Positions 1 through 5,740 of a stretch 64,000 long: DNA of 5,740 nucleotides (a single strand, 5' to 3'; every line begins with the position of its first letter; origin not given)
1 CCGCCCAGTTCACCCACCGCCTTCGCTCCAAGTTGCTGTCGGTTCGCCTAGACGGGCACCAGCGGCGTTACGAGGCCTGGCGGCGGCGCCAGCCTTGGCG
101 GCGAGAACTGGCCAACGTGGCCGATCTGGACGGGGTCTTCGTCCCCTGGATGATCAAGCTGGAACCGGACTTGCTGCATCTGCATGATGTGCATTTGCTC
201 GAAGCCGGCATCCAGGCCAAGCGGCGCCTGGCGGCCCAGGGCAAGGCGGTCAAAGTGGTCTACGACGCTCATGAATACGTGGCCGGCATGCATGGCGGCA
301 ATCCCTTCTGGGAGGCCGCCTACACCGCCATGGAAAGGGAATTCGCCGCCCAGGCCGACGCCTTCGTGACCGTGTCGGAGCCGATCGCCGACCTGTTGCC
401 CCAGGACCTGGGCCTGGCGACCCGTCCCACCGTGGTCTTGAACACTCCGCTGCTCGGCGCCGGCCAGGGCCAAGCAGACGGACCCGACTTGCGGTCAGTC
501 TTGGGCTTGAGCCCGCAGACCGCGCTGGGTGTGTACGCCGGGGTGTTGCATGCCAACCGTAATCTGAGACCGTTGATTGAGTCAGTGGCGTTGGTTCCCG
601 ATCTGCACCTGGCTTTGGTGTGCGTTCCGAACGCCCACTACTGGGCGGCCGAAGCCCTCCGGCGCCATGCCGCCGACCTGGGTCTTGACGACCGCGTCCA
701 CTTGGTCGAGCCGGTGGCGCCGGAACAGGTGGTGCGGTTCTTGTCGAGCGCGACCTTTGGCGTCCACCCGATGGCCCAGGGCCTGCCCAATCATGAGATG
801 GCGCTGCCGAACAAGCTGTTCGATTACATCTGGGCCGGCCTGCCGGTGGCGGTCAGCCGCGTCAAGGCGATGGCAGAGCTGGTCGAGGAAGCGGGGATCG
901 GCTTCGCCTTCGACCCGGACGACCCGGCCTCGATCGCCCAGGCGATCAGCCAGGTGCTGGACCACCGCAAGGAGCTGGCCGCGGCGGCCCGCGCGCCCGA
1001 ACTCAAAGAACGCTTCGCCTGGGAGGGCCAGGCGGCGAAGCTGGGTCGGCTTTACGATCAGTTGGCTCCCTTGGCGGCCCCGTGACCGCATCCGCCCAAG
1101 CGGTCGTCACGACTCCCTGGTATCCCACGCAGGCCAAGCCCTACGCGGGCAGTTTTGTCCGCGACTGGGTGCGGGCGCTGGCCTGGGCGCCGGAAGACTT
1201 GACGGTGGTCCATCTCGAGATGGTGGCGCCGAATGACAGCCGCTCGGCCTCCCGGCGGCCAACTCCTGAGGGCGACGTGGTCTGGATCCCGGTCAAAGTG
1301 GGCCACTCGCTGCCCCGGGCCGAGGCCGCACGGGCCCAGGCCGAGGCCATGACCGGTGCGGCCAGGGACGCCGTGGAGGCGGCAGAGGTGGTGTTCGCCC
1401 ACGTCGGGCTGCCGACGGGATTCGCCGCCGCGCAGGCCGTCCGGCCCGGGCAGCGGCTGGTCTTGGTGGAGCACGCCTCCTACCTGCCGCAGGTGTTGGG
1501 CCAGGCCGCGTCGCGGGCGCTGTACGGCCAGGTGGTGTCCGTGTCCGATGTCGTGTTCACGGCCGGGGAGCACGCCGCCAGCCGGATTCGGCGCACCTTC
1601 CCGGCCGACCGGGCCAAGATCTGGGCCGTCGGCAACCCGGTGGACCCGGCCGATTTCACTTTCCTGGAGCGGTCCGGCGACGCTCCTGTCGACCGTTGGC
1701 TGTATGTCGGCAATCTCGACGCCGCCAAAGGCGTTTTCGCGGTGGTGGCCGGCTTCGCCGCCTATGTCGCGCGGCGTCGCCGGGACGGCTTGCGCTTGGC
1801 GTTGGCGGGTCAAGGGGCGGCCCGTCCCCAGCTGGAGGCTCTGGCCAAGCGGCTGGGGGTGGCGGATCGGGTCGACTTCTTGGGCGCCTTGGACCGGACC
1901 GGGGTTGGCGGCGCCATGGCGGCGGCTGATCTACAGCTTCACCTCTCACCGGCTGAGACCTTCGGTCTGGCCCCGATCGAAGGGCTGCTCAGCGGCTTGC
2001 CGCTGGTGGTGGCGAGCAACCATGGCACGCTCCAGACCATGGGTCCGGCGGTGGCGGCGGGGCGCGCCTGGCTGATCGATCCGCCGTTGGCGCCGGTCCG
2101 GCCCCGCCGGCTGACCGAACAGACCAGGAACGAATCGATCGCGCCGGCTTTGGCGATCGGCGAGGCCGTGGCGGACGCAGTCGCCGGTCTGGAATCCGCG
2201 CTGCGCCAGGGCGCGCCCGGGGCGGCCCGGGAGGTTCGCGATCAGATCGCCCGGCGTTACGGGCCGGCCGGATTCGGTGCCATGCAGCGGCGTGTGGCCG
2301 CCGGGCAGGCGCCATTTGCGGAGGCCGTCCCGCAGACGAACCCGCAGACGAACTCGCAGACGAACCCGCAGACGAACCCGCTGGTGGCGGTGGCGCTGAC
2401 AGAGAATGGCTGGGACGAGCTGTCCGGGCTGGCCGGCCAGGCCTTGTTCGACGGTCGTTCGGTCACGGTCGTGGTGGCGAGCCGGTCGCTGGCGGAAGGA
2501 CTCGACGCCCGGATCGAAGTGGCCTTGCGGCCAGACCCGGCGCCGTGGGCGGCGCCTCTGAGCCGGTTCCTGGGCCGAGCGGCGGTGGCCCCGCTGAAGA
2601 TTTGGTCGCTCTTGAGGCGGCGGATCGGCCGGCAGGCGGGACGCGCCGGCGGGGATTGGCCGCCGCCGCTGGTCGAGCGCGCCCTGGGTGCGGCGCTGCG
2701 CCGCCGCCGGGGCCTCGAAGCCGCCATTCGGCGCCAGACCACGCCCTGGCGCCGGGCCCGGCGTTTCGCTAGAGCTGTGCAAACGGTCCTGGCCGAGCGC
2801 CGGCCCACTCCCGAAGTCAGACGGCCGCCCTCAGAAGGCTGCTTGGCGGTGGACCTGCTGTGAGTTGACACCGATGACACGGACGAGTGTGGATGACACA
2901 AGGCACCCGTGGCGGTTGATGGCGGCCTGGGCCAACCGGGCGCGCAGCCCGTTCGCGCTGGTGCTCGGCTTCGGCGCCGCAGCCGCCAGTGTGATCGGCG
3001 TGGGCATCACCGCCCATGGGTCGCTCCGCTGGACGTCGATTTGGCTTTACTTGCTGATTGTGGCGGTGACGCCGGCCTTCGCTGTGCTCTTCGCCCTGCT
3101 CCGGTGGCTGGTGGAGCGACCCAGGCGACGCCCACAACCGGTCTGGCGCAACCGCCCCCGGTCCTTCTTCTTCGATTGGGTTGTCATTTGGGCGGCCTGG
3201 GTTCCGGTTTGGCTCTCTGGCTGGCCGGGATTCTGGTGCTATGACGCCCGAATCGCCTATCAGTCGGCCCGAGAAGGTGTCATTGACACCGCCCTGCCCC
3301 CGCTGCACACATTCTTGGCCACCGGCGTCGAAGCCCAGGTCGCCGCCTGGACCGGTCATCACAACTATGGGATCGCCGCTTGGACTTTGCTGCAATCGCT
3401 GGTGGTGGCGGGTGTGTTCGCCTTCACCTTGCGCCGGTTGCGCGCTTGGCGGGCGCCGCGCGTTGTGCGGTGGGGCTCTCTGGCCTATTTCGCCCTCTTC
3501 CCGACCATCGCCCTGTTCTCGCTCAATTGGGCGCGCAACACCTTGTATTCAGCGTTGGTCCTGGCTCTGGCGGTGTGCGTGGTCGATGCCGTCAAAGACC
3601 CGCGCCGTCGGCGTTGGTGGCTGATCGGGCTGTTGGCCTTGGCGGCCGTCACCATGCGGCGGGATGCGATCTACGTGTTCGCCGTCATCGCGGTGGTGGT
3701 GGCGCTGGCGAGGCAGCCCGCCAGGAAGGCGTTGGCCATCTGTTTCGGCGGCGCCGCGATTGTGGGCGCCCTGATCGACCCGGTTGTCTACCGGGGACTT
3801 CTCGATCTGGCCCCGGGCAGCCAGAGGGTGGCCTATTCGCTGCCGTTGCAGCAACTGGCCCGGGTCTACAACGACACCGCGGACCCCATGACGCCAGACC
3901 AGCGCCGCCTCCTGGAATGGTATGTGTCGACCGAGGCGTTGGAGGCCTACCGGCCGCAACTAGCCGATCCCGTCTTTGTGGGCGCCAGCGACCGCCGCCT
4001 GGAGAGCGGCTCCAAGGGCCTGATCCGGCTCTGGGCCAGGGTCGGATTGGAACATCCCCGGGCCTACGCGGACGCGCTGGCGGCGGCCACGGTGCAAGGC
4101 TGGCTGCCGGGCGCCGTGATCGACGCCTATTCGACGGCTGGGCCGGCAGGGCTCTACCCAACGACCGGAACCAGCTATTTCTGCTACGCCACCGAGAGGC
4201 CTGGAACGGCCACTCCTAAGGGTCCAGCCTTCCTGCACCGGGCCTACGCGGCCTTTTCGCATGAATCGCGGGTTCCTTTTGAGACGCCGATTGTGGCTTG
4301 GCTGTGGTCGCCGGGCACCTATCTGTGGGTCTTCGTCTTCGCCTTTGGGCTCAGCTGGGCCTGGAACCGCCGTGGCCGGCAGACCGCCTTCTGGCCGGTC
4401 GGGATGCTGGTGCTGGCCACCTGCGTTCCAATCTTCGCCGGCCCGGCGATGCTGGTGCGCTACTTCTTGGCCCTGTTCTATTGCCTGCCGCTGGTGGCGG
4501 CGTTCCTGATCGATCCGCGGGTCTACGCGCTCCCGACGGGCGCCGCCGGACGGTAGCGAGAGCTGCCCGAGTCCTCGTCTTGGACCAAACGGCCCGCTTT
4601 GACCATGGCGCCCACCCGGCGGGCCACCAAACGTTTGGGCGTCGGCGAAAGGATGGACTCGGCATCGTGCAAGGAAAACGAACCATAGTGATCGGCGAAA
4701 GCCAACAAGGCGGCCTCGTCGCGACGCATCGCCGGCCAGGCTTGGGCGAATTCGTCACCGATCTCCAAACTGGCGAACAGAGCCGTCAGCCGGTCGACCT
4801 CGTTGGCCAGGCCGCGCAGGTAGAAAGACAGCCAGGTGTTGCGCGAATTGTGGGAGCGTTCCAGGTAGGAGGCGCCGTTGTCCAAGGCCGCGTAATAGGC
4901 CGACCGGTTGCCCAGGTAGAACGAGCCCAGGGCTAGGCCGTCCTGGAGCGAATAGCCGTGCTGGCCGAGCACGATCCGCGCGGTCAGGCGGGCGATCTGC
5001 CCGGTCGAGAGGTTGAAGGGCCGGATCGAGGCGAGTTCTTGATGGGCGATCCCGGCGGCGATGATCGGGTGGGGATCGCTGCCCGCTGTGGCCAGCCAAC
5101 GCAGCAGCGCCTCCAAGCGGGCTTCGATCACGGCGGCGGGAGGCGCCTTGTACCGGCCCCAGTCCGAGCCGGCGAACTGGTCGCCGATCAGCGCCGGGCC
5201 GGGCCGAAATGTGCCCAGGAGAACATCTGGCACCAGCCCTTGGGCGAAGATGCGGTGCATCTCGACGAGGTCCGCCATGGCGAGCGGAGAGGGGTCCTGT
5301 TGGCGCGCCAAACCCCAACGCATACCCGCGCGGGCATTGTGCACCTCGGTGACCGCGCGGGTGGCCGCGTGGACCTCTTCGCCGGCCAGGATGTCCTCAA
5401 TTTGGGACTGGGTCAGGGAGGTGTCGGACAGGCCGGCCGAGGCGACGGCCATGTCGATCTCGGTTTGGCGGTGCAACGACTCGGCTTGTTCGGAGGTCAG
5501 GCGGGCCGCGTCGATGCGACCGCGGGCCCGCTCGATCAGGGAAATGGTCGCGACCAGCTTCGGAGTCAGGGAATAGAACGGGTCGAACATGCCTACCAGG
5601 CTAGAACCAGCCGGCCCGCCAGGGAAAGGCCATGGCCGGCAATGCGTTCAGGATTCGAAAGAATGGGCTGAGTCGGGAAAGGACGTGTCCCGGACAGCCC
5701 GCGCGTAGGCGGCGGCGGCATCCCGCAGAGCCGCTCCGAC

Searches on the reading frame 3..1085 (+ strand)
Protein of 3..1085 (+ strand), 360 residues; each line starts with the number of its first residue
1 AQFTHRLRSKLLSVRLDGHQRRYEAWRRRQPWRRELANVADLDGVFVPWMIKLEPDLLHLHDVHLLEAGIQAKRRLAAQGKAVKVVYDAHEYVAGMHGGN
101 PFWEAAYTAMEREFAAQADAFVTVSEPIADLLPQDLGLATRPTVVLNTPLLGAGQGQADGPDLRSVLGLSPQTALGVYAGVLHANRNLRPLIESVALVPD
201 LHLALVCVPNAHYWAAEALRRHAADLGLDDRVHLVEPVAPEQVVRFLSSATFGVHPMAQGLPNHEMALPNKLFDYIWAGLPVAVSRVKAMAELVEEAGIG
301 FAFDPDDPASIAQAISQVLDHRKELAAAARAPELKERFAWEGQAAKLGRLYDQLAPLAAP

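Call 15: search_protein_families(library=pfam, proteins=[window:3-1085:+], max_evalue=0.00001)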
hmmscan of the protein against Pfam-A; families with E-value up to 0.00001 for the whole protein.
window:3-1085:+ (360 aa): 5 families
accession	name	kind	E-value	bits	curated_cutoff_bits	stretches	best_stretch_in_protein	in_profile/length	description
PF13692.12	Glyco_trans_1_4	-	1.6e-16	61.3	27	1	177-320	5-141/142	Glycosyl transferases group 1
PF00534.26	Glycos_transf_1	-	4.5e-11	43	26.4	1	171-326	13-163/172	Glycosyl transferases group 1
PF13439.12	Glyco_transf_4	-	5.3e-10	40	28.5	1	29-147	47-164/170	Glycosyltransferase Family 4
PF13579.12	Glyco_trans_4_4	-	1.4e-09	38.9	29.7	1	22-146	44-156/158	Glycosyl transferase 4-like domain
PF13524.12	Glyco_trans_1_2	-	3.2e-07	30.8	25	1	189-331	3-124/144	Glycosyl transferase-like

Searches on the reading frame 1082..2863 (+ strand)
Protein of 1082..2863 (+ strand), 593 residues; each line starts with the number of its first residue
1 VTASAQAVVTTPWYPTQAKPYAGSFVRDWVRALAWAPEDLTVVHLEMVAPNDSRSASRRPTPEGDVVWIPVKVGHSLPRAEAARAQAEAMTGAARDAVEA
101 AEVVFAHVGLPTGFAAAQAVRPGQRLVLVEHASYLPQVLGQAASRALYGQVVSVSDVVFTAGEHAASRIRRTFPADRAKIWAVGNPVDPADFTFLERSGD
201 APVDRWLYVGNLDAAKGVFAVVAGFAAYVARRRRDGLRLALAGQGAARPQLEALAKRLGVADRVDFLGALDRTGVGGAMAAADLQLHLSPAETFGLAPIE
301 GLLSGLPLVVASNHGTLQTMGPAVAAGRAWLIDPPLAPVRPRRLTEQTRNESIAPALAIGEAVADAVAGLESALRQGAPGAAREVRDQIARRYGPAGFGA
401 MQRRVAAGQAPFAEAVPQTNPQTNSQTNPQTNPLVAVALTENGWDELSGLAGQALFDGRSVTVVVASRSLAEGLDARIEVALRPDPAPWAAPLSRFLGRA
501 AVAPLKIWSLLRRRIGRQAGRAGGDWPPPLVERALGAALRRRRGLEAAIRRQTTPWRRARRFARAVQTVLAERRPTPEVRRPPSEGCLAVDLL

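Call 15: search_protein_families(library=pfam, proteins=[window:1082-2863:+], max_evalue=0.00001)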
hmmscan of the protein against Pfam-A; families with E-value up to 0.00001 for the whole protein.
window:1082-2863:+ (593 aa): 4 families
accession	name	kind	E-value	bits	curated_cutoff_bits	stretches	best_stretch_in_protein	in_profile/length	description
PF00534.26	Glycos_transf_1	-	1.2e-15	57.9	26.4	1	207-335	19-143/172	Glycosyl transferases group 1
PF13692.12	Glyco_trans_1_4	-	7.2e-14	52.7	27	1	206-317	4-112/142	Glycosyl transferases group 1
PF13439.12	Glyco_transf_4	-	3.5e-07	30.8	28.5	1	24-190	6-169/170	Glycosyltransferase Family 4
PF20706.3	GT4-conflict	-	1.6e-06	27.8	26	0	144-393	136-376/385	Family 4 Glycosyltransferase in conflict systems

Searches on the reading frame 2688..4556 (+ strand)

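Call 15: search_protein_families(library=pfam, proteins=[window:2688-4556:+], max_evalue=0.00001)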
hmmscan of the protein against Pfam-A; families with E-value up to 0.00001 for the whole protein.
window:2688-4556:+ (622 aa): 1 family
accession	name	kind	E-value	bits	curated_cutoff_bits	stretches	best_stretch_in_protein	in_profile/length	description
PF19484.4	DUF6020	-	9.5e-24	84.1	28.3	1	208-604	191-587/604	Family of unknown function (DUF6020)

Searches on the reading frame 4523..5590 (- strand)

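Call 15: search_protein_families(library=pfam, proteins=[window:4523-5590:-], max_evalue=0.00001)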
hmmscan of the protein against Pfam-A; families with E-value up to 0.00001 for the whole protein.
window:4523-5590:- (355 aa): 1 family
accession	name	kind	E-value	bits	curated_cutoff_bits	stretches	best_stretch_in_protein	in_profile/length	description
PF02661.23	Fic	-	5.4e-07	30.8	24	1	104-207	3-92/93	Fic/DOC family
